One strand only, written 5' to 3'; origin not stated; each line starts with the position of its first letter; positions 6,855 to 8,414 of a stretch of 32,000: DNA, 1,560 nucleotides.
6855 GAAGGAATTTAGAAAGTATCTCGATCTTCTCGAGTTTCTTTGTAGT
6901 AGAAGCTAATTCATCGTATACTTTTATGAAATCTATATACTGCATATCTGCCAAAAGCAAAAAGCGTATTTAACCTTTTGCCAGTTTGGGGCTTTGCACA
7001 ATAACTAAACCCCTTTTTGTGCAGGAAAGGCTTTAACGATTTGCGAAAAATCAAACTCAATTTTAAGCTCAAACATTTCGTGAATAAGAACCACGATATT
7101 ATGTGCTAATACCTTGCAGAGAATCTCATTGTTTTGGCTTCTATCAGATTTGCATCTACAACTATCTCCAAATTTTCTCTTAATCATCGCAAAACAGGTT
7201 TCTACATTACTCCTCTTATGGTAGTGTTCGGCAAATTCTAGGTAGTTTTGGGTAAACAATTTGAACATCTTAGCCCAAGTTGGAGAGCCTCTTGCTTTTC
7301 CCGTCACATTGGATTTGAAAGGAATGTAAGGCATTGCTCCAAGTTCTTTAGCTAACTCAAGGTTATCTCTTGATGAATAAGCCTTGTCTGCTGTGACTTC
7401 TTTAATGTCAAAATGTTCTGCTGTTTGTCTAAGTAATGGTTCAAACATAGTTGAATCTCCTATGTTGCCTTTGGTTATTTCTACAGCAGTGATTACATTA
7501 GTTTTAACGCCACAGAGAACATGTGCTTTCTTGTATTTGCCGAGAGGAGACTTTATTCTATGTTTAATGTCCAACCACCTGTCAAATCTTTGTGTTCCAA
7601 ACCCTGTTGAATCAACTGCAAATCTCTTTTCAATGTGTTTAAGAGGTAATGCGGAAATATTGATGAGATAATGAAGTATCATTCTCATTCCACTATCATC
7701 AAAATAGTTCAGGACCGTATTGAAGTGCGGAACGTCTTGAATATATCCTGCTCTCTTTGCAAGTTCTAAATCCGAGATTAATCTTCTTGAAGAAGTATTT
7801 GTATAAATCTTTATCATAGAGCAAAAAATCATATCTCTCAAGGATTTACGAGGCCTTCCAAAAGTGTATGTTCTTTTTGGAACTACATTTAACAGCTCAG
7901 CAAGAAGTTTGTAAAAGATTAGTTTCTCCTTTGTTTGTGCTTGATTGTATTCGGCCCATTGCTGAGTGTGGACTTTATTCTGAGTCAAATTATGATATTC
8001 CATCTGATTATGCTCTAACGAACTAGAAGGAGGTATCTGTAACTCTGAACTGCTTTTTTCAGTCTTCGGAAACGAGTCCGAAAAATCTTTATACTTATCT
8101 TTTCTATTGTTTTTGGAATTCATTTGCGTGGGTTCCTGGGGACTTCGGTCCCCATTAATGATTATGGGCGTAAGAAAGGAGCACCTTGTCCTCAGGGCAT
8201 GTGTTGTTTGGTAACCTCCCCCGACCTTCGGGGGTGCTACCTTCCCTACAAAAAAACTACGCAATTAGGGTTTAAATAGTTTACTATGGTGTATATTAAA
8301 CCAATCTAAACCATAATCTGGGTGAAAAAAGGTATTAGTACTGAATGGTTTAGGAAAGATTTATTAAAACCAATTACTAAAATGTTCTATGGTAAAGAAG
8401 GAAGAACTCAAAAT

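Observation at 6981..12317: A 5.3-kb cargo transposon with perfect TIRs and a 9-bp TSD moves a whole ParB-like/m6A/m5C/endonuclease module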

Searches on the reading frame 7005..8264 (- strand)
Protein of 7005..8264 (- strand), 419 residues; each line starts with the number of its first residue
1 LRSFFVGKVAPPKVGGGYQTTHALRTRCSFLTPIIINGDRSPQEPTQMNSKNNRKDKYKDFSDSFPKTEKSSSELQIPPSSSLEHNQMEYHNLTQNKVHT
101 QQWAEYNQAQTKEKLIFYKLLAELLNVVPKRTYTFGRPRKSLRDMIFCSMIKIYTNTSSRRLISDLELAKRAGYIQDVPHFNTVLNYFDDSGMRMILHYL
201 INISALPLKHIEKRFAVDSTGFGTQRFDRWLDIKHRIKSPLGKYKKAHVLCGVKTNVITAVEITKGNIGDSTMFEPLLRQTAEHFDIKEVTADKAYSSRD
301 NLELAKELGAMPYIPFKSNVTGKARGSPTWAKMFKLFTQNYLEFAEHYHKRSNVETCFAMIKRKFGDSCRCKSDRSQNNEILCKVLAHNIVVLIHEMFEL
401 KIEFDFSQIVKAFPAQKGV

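Call 9: search_protein_families(library=pfam, proteins=[window:7005-8264:-], max_evalue=0.01)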
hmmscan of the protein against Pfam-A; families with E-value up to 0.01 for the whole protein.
window:7005-8264:- (419 aa): 1 family
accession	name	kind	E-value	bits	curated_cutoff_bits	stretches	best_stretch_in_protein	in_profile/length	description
PF01609.27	DDE_Tnp_1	-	5.8e-22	78.9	23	1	213-390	5-200/200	Transposase DDE domain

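Call 10: search_protein_families(library=ncbifam, proteins=[window:7005-8264:-], max_evalue=0.01)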
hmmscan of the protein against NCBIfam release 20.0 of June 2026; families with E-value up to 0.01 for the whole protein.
window:7005-8264:- (419 aa): 11 families
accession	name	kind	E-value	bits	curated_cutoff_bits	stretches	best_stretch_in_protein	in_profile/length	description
NF033579.1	transpos_IS5_2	equivalog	1.4e-41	142.9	140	1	102-391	2-288/289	IS5 family transposase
NF033551.1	transpos_IS1182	equivalog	2e-21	76.4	270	2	246-326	269-349/488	IS1182 family transposase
NF033581.1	transpos_IS5_4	equivalog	1.8e-12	47.2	140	1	246-371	156-264/285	IS5 family transposase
NF033593.1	transpos_ISNCY_1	equivalog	3.6e-12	45.7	325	1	253-393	309-442/444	ISNCY family transposase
NF033580.1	transpos_IS5_3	equivalog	6.8e-10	38.9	110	1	177-363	54-230/258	IS5 family transposase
NF033578.1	transpos_IS5_1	equivalog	1.5e-09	37.5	275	1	246-393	285-416/419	IS5 family transposase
NF033592.1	transpos_IS4_1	equivalog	8.3e-09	35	115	2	343-393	279-330/332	IS4 family transposase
NF033559.2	transpos_IS1634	equivalog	1.2e-07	31.1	100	1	258-314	179-236/483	IS1634 family transposase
NF033520.1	transpos_IS982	equivalog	3.3e-07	30.1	130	1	246-391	115-242/243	IS982 family transposase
NF049921.1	transpos_IS701_2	equivalog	0.00046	19.7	250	0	273-319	130-177/318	IS701 family transposase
NF033541.0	transpos_ISH3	equivalog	0.0061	15.7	225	0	338-368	242-272/298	ISH3 family transposase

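Call 12: find_encoding_contigs(protein=window:7005-8264:-, flank=10000, max_places=10)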
Protein window:7005-8264:- (419 aa): no gene with exactly this product is on record in the collection.

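Call 13: find_encoding_contigs(protein=window:7005-8123:-, flank=10000, max_places=10)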
Protein window:7005-8123:- (372 aa): 1 contig read that carries it; 1 place shown.
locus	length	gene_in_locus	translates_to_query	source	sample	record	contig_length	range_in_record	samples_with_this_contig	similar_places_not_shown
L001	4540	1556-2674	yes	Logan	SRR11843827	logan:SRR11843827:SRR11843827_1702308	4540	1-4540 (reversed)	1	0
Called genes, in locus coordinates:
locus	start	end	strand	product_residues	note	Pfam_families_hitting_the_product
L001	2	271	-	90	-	?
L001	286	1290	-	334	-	-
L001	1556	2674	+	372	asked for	PF01609:DDE_Tnp_1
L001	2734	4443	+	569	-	PF04675:DNA_ligase_A_N, PF01068:DNA_ligase_A_M, PF04679:DNA_ligase_A_C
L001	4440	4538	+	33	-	?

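Call 15: find_homologous_proteins(query=window:7005-8123:-, max_evalue=1e-10)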
Query window:7005-8123:- (372 aa): 6629 proteins with E <= 1e-10 among 7609 candidates; the best 120 are listed.
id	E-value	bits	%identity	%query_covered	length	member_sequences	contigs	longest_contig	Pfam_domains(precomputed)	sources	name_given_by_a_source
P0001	5.3e-251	850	100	100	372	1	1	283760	PF01609.28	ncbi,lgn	-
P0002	2.1e-184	631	74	100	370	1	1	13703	PF01609.28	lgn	-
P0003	2.8e-184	630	73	100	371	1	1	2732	PF01609.28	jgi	-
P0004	1.4e-183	628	78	91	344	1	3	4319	PF01609.28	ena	-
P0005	2.5e-182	624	76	92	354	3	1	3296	PF01609.28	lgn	-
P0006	3.0e-181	620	79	89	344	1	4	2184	PF01609.28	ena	-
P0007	2.8e-179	614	76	91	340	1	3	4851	PF01609.28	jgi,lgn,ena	-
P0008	2.6e-177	607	71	100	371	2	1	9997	PF01609.28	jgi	jgi:transposase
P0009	5.3e-177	606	70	100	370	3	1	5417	PF01609.28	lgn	-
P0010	1.1e-176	605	70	100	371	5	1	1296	PF01609.28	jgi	jgi:transposase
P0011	2.2e-174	598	72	93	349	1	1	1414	PF01609.28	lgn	-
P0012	1.1e-170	585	75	90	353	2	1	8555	PF01609.28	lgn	-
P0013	1.2e-170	585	67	100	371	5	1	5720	PF01609.28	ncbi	-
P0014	5.3e-169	580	71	91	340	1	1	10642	PF01609.28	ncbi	ncbi:MAG: transposase [Nanoarchaeota archaeon]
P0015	1.7e-166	572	71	92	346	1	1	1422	PF01609.28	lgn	-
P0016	4.2e-166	570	71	91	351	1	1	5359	PF01609.28,PF13359.13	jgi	-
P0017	2.2e-164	565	70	91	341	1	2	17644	PF01609.28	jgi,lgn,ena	-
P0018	4.0e-164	564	72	90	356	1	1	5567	PF01609.28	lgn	-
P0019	5.0e-164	563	69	91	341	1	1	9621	PF01609.28,PF13359.13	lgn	-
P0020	6.2e-164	563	69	95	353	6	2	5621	PF01609.28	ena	-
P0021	6.7e-164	563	68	91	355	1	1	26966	PF01609.28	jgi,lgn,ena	-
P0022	2.0e-163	561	69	91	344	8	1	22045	PF01609.28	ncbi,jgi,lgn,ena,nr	ncbi:MAG: IS5 family transposase [Nanoarchaeota archaeon]|nr:IS5 family transposase [Nanoarchaeota a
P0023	3.6e-163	561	71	91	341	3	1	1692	PF01609.28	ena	-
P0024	5.3e-163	560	66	100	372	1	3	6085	PF01609.28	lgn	-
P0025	7.1e-163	560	70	91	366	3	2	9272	PF01609.28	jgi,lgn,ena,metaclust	metaclust:\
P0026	8.5e-163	559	70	91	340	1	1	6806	PF01609.28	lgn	-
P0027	1.2e-162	559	65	100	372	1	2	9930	PF01609.28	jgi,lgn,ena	-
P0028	4.6e-162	557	69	91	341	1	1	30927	PF01609.28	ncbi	-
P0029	7.6e-162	556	64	100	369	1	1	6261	PF01609.28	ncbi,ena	-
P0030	7.8e-162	556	67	95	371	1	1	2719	PF01609.28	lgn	-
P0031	1.6e-161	555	71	90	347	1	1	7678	PF01609.28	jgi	-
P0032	1.8e-161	555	69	94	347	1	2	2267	PF01609.28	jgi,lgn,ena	-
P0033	2.5e-161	555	72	91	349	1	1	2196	PF01609.28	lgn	-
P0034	3.8e-161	554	67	91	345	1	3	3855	PF01609.28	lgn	-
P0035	3.9e-161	554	69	91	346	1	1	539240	PF01609.28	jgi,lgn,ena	-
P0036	1.5e-160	552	69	91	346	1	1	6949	PF01609.28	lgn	-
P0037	3.8e-160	551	68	89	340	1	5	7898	PF01609.28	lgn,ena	-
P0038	7.0e-160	550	68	93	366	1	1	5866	PF01609.28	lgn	-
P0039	1.9e-159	548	68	91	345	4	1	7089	PF01609.28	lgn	-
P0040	2.0e-159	548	64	100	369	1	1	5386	PF01609.28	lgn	-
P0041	3.0e-159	548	69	91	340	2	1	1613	PF01609.28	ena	-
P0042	3.6e-159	548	68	91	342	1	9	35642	PF01609.28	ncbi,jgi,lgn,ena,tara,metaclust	jgi:transposase|tara:strand:+ start:2205 stop:3233 length:1029 start_codon:yes stop_codon:yes gene_t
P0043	7.8e-159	546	69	91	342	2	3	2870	PF01609.28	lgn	-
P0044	8.9e-159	546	68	91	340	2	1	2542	PF01609.28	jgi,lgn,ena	-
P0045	1.2e-158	546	69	91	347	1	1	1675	PF01609.28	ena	-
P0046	1.2e-158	546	68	91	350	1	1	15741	PF01609.28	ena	-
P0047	1.5e-158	545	68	91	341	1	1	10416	PF01609.28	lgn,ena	-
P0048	1.6e-158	545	68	91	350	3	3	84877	PF01609.28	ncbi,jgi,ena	-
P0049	2.0e-158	545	68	91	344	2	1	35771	PF01609.28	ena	-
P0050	2.9e-158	545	69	90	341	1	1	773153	PF01609.28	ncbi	-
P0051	1.3e-157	542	67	91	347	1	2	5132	PF01609.28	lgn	-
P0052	1.9e-157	542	68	94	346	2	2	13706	PF01609.28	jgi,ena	-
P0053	2.6e-157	541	67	91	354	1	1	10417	PF01609.28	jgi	-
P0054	7.5e-157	540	65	100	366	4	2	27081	PF01609.28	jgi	jgi:transposase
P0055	1.5e-156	539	69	91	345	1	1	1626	PF01609.28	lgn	-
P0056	2.7e-156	538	67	91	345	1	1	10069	PF01609.28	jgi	jgi:transposase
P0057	1.0e-155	536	68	91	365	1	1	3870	PF01609.28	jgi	-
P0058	1.8e-155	535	68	91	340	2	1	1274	PF01609.28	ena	-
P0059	8.8e-155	533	67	91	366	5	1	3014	PF01609.28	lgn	-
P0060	9.5e-155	533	70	90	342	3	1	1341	PF01609.28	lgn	-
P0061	1.1e-154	533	67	91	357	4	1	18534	PF01609.28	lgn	-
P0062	1.2e-154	533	67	91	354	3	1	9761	PF01609.28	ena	-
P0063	4.5e-154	531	66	92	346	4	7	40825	PF01609.28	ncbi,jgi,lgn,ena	-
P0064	2.0e-153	529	66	89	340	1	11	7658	PF01609.28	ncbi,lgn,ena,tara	tara:strand:- start:49 stop:1071 length:1023 start_codon:yes stop_codon:yes gene_type:complete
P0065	5.0e-153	527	64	100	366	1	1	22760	PF01609.28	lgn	-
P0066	5.9e-153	527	66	91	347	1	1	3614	PF01609.28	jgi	-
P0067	9.8e-153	526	66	93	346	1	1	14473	PF01609.28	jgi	-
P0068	1.6e-152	526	66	91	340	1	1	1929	PF01609.28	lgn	-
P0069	9.0e-152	523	66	91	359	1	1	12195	PF01609.28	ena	-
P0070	1.1e-151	523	62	97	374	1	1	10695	PF01609.28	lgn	-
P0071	5.4e-150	517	69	87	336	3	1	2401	PF01609.28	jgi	-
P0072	7.7e-150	517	67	88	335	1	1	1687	PF01609.28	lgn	-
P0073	9.1e-150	517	66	91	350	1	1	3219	PF01609.28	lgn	-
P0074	1.3e-149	516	64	91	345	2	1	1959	PF01609.28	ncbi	-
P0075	5.7e-149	514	65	91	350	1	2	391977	PF01609.28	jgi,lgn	jgi:transposase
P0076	4.9e-146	504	64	91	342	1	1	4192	PF01609.28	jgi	-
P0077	1.8e-145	502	64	90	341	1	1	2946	PF01609.28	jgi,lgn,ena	-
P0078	2.6e-145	502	62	90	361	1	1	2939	PF01609.28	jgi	jgi:transposase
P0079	6.8e-144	497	67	87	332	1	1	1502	PF01609.28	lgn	-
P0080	2.2e-143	496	61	88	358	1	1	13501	PF01609.28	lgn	-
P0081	5.9e-142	491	67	86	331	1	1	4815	PF01609.28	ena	-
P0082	6.7e-141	487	64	88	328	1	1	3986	PF01609.28,PF13612.13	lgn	-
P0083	5.0e-138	478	61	90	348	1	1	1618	PF01609.28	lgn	-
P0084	7.0e-135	468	66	82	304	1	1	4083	PF01609.28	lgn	-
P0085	1.4e-134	467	60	87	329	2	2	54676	PF01609.28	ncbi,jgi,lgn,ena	-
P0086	1.2e-133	464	57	90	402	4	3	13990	PF01609.28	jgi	-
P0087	3.1e-129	449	58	88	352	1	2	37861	PF01609.28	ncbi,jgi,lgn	jgi:transposase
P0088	3.8e-129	449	62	84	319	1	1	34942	PF01609.28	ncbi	-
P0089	1.0e-126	441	68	74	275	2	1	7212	PF01609.28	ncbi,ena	-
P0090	8.2e-124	431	68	74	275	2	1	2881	PF01609.28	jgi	-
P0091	8.3e-115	402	69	67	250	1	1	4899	PF01609.28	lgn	-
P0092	4.9e-113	396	72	61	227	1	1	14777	PF01609.28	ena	-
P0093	1.9e-105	371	51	93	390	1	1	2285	PF01609.28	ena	-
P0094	1.8e-103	364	51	84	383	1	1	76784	PF01609.28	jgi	jgi:transposase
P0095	2.9e-103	364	65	63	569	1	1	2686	PF01609.28,PF00270.36,PF04313.21,PF18766.8,PF04851.22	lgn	-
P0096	1.0e-102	362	49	90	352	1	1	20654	PF01609.28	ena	-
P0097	4.7e-102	360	53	83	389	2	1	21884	PF01609.28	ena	-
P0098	4.9e-102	360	50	87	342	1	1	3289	PF01609.28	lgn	-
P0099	1.0e-101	359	53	83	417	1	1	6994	PF01609.28,PF04434.23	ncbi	-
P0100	1.7e-101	358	54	84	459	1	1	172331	PF01609.28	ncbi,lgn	-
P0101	1.8e-101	358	55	83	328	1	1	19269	PF01609.28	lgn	-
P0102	4.6e-101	356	51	86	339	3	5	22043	PF01609.28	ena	-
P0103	5.5e-101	356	53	84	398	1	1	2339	PF01609.28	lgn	-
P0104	1.6e-100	355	52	83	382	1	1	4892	PF01609.28,PF04434.23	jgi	jgi:transposase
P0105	1.8e-100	354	50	86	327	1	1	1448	PF01609.28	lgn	-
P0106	1.9e-100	354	50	86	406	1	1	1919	PF01609.28,PF04434.23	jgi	jgi:transposase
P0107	3.5e-100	353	53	83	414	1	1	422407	PF01609.28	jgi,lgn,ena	-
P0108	5.3e-100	353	50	86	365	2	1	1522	PF01609.28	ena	-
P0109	7.0e-100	353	47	95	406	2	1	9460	PF01609.28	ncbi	-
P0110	9.8e-100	352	50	85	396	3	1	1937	PF01609.28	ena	-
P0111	1.8e-99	351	49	89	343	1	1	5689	PF01609.28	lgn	-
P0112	3.0e-99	350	53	81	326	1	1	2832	PF01609.28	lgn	-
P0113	1.0e-98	349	50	85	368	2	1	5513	PF01609.28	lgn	-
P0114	2.0e-98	348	51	85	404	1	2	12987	PF01609.28,PF04434.23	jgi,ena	jgi:transposase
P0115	2.1e-98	348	50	86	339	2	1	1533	PF01609.28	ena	-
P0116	2.7e-98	347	50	87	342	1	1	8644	PF01609.28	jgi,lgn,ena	-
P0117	3.2e-98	347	52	83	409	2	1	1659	PF01609.28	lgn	-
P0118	3.2e-98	347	50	83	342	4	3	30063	PF01609.28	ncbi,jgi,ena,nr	ncbi:transposase [Candidatus Woesearchaeota archaeon]|nr:transposase [Candidatus Woesearchaeota arch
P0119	3.6e-98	347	51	86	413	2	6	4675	PF01609.28,PF04434.23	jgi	jgi:transposase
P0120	5.4e-98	346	51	85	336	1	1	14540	PF01609.28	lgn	-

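Call 17: find_related_loci(query=A1, collection=genome_contigs, flank=10000)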
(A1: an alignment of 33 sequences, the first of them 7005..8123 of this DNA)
Query A1 (372 aa) in genome_contigs; peptide patterns used: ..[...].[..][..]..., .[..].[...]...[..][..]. (x = any residue, [..] = any of these).
358 stretches matched a pattern; 279 encode a relative of the query (tblastn E <= 1e-3); the best 80 are kept; 80 distinct loci.
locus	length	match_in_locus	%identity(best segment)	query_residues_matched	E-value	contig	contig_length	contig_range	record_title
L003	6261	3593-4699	64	1-372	9e-172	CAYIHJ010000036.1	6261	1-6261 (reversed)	MAG TPA_asm: Candidatus Woesearchaeota archaeon isolate ERP119705_co22_52 genome assembly, contig: NODE_9466_length_6261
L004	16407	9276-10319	68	22-372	1e-170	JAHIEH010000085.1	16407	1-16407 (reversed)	MAG: Nanoarchaeota archaeon isolate KR11_0.1_MetaG.mb.113 KR11_0.1_MetaG.mb.113_k141_1219959, whole genome shotgun seque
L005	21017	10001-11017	70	35-372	4e-170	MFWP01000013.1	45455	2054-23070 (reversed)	MAG: Candidatus Pacearchaeota archaeon RBG_19FT_COMBO_34_9 rbg_19ft_combo_scaffold_711, whole genome shotgun sequence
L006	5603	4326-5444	66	1-372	2e-170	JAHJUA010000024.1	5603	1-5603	MAG: Nanoarchaeota archaeon isolate OS_PC_MetaG.mb.77 OS_PC_MetaG.mb.77_k141_116803, whole genome shotgun sequence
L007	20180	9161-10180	68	34-372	2e-166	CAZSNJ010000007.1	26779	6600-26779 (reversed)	MAG TPA_asm: Candidatus Woesearchaeota archaeon isolate SRP260945_co4_228 genome assembly, contig: NODE_232_length_26779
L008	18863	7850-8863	70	35-372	3e-168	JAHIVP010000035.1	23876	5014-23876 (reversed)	MAG: Nanoarchaeota archaeon isolate MM_PC_MetaG.mb.86 MM_PC_MetaG.mb.86_k141_1084558, whole genome shotgun sequence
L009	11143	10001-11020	69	33-372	3e-165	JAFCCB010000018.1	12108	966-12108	Candidatus Dojkabacteria bacterium isolate AB_1215_Bin_135 AB_1215_Bin_135.fna_scaffold_7713, whole genome shotgun seque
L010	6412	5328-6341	68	35-372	2e-162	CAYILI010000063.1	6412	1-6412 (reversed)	MAG TPA_asm: uncultured Gammaproteobacteria bacterium isolate ERP119705_co22_367 genome assembly, contig: NODE_9194_leng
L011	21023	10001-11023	66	29-372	2e-161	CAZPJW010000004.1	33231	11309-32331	MAG TPA_asm: Candidatus Woesearchaeota archaeon isolate binchicken_co141_105 genome assembly, contig: NODE_5873_length_3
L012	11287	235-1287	66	21-370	6e-160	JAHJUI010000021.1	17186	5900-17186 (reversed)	MAG: Nanoarchaeota archaeon isolate OS_PC_MetaG.mb.99 OS_PC_MetaG.mb.99_k141_675531, whole genome shotgun sequence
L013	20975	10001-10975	60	46-369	4e-140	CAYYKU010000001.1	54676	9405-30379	MAG TPA_asm: Candidatus Woesearchaeota archaeon isolate SRP178699_co1_25 genome assembly, contig: NODE_505_length_54676_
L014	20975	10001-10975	60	46-369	1e-139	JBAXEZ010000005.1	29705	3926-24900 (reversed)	MAG: archaeon isolate ELA258 MAG258_5, whole genome shotgun sequence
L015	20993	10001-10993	60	32-362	5e-137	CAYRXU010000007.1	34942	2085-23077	MAG TPA_asm: Candidatus Woesearchaeota archaeon isolate SRP342105_co1_450 genome assembly, contig: NODE_1570_length_3494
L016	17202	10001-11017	69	35-372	6e-164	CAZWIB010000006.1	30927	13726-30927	MAG TPA_asm: Candidatus Woesearchaeota archaeon isolate binchicken_co275_507 genome assembly, contig: NODE_1605_length_3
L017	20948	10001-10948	48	44-359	1e-100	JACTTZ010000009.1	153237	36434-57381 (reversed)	MAG: Methanomicrobia archaeon isolate SPRUCE.2016.33.metabat2.67 SPRUCE.2016.33_scaffold_116, whole genome shotgun seque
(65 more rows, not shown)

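Call 28: search_protein_families(library=pfam, proteins=[L004:4088-4780:+, L004:4777-5736:-, L004:5738-6436:-, L004:6438-6866:-, L004:6867-7775:-, L004:7904-8596:+, L005:5943-6374:+, L005:6422-6919:+, L005:6909-8546:-, L005:8868-9680:+], max_evalue=0.001)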
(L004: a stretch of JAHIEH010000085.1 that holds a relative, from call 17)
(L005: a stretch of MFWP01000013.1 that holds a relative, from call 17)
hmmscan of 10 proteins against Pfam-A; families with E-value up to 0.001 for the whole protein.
L004:4088-4780:+ (230 aa): 0 families

L004:4777-5736:- (319 aa): 1 family
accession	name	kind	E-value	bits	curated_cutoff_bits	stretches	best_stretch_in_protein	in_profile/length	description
PF00145.23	DNA_methylase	-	1.9e-72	244.9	22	1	1-316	1-322/324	C-5 cytosine-specific DNA methylase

L004:5738-6436:- (232 aa): 0 families

L004:6438-6866:- (142 aa): 0 families

L004:6867-7775:- (302 aa): 8 families
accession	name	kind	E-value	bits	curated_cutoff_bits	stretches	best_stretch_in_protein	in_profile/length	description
PF13614.12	AAA_31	-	5.6e-42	144.1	27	1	20-214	2-169/177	AAA domain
PF01656.29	CbiA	-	1.2e-19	70.9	25.4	1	22-275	1-125/125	CobQ/CobB/MinD/ParA nucleotide binding domain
PF10609.15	ParA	-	2.5e-09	37.4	27.1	1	19-58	3-41/246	NUBPL iron-transfer P-loop NTPase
PF02374.21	ArsA_ATPase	-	1.1e-08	35.1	24.3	1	26-173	7-135/305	Anion-transporting ATPase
PF06564.18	CBP_BcsQ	-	1.9e-07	31.3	21.3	0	20-59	2-40/234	Cellulose biosynthesis protein BcsQ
PF09140.17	MipZ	-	1.4e-06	28.2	20.7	0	21-66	2-47/262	ATPase MipZ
PF00142.24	Fer4_NifH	-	0.00033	20.7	25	1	25-68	5-47/271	4Fe-4S iron sulfur cluster binding proteins, NifH/frxC family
PF04851.21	ResIII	-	0.00076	19.9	22.5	0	24-169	27-132/164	Type III restriction enzyme, res subunit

L004:7904-8596:+ (230 aa): 1 family
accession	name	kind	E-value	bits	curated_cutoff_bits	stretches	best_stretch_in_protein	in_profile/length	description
PF18742.7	DpnII-MboI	-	1.7e-11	44.3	27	1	119-225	33-143/150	REase_DpnII-MboI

L005:5943-6374:+ (143 aa): 0 families

L005:6422-6919:+ (165 aa): 0 families

L005:6909-8546:- (545 aa): 1 family
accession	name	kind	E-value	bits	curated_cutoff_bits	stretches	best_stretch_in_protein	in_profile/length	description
PF02086.21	MethyltransfD12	-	1.7e-58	198.7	22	2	293-525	1-252/253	D12 class N6 adenine-specific DNA methyltransferase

L005:8868-9680:+ (270 aa): 0 families
